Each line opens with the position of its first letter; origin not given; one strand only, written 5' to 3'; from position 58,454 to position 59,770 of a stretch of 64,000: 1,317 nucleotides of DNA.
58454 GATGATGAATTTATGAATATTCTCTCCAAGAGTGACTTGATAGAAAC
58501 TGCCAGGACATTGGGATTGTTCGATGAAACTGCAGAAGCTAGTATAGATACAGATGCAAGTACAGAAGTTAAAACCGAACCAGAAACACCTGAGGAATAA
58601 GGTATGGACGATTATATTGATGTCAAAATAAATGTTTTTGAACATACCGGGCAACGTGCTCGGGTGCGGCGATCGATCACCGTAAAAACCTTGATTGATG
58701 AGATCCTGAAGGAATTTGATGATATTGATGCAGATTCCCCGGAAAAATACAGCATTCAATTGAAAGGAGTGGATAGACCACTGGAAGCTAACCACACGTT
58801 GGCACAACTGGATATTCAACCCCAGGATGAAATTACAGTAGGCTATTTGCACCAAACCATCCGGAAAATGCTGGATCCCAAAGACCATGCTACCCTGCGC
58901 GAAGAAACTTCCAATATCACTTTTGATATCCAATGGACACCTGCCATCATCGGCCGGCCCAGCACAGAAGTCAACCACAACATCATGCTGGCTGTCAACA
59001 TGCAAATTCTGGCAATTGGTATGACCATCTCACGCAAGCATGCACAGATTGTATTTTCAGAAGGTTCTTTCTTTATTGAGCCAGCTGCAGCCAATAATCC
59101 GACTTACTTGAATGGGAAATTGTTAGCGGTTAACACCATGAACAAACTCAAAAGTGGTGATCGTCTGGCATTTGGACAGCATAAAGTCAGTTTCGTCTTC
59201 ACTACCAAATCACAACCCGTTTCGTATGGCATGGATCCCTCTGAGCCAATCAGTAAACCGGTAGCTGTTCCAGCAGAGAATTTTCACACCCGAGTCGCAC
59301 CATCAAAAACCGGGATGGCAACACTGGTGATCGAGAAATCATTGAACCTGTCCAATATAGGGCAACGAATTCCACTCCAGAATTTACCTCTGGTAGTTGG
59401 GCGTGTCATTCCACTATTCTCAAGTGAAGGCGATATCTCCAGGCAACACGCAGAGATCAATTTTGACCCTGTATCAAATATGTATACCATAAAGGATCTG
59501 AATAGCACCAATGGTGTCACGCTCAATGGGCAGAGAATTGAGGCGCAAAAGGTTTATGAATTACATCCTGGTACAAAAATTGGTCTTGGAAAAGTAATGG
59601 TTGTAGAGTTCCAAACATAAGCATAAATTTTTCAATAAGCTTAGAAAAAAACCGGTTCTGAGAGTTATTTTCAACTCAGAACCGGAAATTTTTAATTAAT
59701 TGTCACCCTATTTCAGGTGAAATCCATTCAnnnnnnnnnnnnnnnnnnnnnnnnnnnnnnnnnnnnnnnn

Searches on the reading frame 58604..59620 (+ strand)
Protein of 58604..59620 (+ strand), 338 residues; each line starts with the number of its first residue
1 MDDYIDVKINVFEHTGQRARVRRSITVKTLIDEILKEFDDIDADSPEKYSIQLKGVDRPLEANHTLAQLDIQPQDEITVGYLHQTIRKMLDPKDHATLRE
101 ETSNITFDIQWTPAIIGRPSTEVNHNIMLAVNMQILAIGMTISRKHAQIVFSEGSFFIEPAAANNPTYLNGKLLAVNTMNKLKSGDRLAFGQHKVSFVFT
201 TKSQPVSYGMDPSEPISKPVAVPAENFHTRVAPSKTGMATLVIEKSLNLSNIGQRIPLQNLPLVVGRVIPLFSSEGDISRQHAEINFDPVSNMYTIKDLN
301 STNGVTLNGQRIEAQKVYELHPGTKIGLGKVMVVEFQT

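Call 4: search_protein_families(library=pfam, proteins=[window:58604-59620:+], max_evalue=0.01)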
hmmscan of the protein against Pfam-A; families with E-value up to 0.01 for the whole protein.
window:58604-59620:+ (338 aa): 3 families
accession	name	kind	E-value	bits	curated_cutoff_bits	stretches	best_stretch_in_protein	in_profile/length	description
PF00498.31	FHA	-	2.5e-27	95.5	20.7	2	275-329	15-67/67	FHA domain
PF16697.10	Yop-YscD_cpl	-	1.7e-13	51.1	33.2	2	274-332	32-87/94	Inner membrane component of T3SS, cytoplasmic domain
PF08817.16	YukD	-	2.1e-05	25.6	27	1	20-72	16-69/76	WXG100 protein secretion system (Wss), protein YukD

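Call 5: search_protein_families(library=ncbifam, proteins=[window:58604-59620:+], max_evalue=0.01)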
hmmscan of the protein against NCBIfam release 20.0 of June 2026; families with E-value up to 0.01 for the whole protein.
window:58604-59620:+ (338 aa): 5 families
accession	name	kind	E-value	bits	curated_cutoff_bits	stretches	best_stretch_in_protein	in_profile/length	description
NF052573.1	HisKinEspAMyxo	equivalog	2.6e-14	52.2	1400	2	232-337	17-120/755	serine histidine kinase EspA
TIGR03354.1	VI_FHA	hypoth_equivalog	4.9e-13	49.7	120.25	2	139-214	42-108/420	type VI secretion system-associated FHA domain protein TagH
NF049868.1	FhaB_Rv0019c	equivalog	1.1e-12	48.3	125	1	229-332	57-155/158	FHA domain-containing protein FhaB/FipA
NF041660.2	oxygluDhInhib_OdhI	equivalog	1.7e-10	40.8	200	2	229-334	27-126/130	oxoglutarate dehydrogenase inhibitor Odhl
NF033760.1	gliding_GltG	equivalog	0.0011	17.6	650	0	142-201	43-97/650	adventurous gliding motility protein GltG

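Call 80: find_homologous_proteins(query=window:58604-59617:+, max_evalue=1e-10)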
Query window:58604-59617:+ (338 aa): 317 proteins with E <= 1e-10 among 1878 candidates; the best 120 are listed.
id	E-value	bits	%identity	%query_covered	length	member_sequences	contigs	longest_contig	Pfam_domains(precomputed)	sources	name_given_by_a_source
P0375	2.4e-220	748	100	100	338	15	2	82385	PF08817.17,PF00498.32,PF16697.11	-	-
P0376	1.2e-212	723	96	100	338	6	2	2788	PF08817.17,PF00498.32,PF16697.11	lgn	-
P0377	1.3e-205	700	93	100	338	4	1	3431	PF00498.32,PF16697.11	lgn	-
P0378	2.9e-202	689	92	100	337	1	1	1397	PF00498.32,PF16697.11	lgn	-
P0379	8.3e-201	684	92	100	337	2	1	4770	PF08817.17,PF00498.32,PF16697.11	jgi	jgi:pSer/pThr/pTyr-binding forkhead associated (FHA) protein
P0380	4.1e-198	675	91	100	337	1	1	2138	PF08817.17,PF00498.32,PF16697.11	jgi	jgi:pSer/pThr/pTyr-binding forkhead associated (FHA) protein/uncharacterized ubiquitin-like protein 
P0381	4.2e-198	675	91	100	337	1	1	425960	PF00498.32,PF16697.11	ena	-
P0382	4.0e-194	662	89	100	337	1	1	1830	PF00498.32,PF16697.11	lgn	-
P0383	3.0e-193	659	90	100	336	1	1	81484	PF08817.17,PF00498.32,PF16697.11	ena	-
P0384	4.4e-192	655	88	100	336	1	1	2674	PF00498.32,PF16697.11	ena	-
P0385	5.7e-191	652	87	100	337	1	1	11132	PF00498.32,PF16697.11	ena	-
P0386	9.0e-185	631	84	100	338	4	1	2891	PF00498.32,PF16697.11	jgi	-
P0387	1.9e-183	627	89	94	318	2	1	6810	PF00498.32,PF16697.11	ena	-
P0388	1.2e-182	624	83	100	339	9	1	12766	PF00498.32,PF16697.11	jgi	jgi:pSer/pThr/pTyr-binding forkhead associated (FHA) protein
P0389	6.8e-182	622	81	100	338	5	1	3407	PF00498.32,PF16697.11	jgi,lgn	jgi:pSer/pThr/pTyr-binding forkhead associated (FHA) protein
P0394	3.1e-173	593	81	99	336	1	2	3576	PF08817.17,PF00498.32,PF16697.11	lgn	-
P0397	7.0e-171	586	79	100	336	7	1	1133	PF08817.17,PF00498.32,PF16697.11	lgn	-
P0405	3.3e-140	485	65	100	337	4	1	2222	PF08817.17,PF00498.32,PF16697.11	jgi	-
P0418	6.9e-120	418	55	100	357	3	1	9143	PF08817.17,PF00498.32,PF16697.11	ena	-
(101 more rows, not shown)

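Call 91: predict_structure(alignment_id=A5)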
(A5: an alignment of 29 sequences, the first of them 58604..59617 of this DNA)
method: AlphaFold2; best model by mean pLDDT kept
length: 338 residues; sequences in the alignment: 29
mean_pLDDT: 76.1   pTM: 0.38
mean pLDDT of the five models: 76.1, 75.4, 72.9, 72.8, 72.4
residues with pLDDT >= 90: 72; 70-90: 184; 50-70: 34; < 50: 48
segments of 3 or more residues with pLDDT < 50: 121-132, 137-139, 204-235
pLDDT, mean of each block of 10 residues (from residue 1): 78 76 86 75 69 80 84 82 61 83 77 71 37 50 78 88 86 90 91 85 49 33 35 55 88 86 85 82 90 92 92 93 92 91
secondary structure, 60 per line:
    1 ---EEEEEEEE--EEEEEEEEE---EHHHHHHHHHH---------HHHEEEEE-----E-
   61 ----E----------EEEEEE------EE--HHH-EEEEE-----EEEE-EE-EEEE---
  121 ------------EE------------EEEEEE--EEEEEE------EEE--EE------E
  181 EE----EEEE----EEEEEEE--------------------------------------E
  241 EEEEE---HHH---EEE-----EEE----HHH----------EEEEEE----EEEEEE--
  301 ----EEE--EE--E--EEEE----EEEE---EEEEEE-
elements in order: E4-11 E14-22 H27-36 E49-53 E76-81 E96-100 E106-109 E114-117 E147-152 E155-160 E167-169 E180-182 E187-190 E195-201 E240-245 E255-257 E263-265 E283-288 E293-298 E305-307 E317-320 E325-328 E332-337

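Call 93: fold_search(model_id=the predicted structure, library=pdb)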
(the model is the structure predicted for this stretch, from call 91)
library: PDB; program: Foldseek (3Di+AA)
matches with E <= 10: 1450; with E <= 0.001: 132
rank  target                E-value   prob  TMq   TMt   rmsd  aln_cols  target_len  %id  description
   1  6hc0_C                6.9e-07  1.00  0.27  0.85   2.0       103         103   23  Bdellovibrio bacteriovorus DgcB FHA domain, tail complex (released 2019-08-28)
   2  6hbz_B                1.4e-06  1.00  0.27  0.34   1.9       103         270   23  Bdellovibrio bacteriovorus DgcB Full-length (released 2019-08-28)
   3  6hc0_D                1.6e-06  1.00  0.27  0.85   1.9       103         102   23  Bdellovibrio bacteriovorus DgcB FHA domain, tail complex (released 2019-08-28)
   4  6hc1_B                1.7e-06  1.00  0.27  0.86   1.9       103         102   23  Bdellovibrio bacteriovorus DgcB FHA in complex with phosphorylated N-terminal peptide (released 2019-08-28)
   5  6hc1_A                1.9e-06  1.00  0.27  0.84   2.0       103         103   23  Bdellovibrio bacteriovorus DgcB FHA in complex with phosphorylated N-terminal peptide (released 2019-08-28)
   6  5a8i                  2.4e-06  1.00  0.25  0.69   2.8       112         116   25  Crystal structure of the FHA domain of ArnA from Sulfolobus acidocaldarius (released 2016-06-22)
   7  6hbz_A                2.5e-06  1.00  0.27  0.34   1.9       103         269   23  Bdellovibrio bacteriovorus DgcB Full-length (released 2019-08-28)
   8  6hc0_B                2.9e-06  1.00  0.27  0.84   1.9       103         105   23  Bdellovibrio bacteriovorus DgcB FHA domain, tail complex (released 2019-08-28)
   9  6i2p_E                4.0e-06  1.00  0.27  0.81   3.9       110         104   26  Crystal structure of the Mycobacterium tuberculosis PknB kinase domain (L33E mutant) in complex with its substrate Gar (released 2019-05-22)
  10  4jon_A                4.2e-06  1.00  0.25  0.66   2.8       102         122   26  Crystal structure of a centrosomal protein 170kDa, transcript variant beta (CEP170) from Homo sapiens at 2.15 A resolu (released 2013-04-17)
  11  4jon_D                4.2e-06  1.00  0.25  0.64   3.2       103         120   27  Crystal structure of a centrosomal protein 170kDa, transcript variant beta (CEP170) from Homo sapiens at 2.15 A resolu (released 2013-04-17)
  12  8p5r_G                4.7e-06  1.00  0.26  0.86   1.9       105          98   26  Crystal structure of full-length, homohexameric 2-oxoglutarate dehydrogenase KGD from Mycobacterium smegmatis in compl (released 2023-08-16)
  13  6i2r_B                4.9e-06  1.00  0.25  0.85   2.0       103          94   26  Crystal structure of the SucA domain of Mycobacterium smegmatis KGD (alpha-ketoglutarate decarboxylase), mutant R802A, (released 2019-05-22)
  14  6i2q_B                5.2e-06  1.00  0.26  0.87   1.9       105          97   26  Crystal structure of the wild-type SucA domain of Mycobacterium smegmatis KGD (alpha-ketoglutarate decarboxylase), in  (released 2019-05-22)
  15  3poa_A                5.5e-06  1.00  0.24  0.80   2.2       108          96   25  Structural and functional analysis of phosphothreonine-dependent FHA domain interactions (released 2011-01-26)
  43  3oun_A                7.7e-05  1.00  0.24  0.80   2.9       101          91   27  Crystal structure of the FhaA FHA domain complexed with the intracellular domain of Rv3910 (released 2012-02-08)
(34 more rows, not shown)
